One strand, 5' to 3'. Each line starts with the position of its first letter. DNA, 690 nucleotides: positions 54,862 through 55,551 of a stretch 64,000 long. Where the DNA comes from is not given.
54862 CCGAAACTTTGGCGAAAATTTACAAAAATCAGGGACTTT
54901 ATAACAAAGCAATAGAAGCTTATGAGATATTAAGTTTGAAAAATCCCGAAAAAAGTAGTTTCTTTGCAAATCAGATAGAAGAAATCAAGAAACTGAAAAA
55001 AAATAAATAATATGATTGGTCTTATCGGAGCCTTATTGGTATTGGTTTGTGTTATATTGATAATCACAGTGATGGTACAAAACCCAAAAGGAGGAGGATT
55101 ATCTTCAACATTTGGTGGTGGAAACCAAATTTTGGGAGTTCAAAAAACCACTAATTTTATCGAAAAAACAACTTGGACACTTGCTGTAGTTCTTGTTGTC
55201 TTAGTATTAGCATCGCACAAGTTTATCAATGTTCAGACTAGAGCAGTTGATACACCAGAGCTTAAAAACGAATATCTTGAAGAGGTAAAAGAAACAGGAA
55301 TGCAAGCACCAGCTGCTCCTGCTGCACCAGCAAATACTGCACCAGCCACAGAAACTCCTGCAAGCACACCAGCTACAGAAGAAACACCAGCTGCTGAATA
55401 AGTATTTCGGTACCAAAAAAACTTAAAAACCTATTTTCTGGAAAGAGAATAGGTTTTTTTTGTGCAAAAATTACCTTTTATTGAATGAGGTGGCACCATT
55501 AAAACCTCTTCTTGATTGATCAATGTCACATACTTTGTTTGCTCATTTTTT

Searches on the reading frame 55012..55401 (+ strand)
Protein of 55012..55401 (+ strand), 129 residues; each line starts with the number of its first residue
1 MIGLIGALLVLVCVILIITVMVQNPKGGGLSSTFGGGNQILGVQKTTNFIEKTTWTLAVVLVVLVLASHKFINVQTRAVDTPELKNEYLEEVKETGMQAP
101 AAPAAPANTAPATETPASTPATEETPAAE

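Call 43: search_protein_families(library=pfam, max_evalue=0.000001, proteins=[window:55012-55401:+])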
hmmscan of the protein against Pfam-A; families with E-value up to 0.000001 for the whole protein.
window:55012-55401:+ (129 aa): 1 family
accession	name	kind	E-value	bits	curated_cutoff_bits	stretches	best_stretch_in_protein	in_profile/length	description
PF03840.19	SecG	-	1.3e-18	67.3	29.2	1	5-67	2-66/70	Preprotein translocase SecG subunit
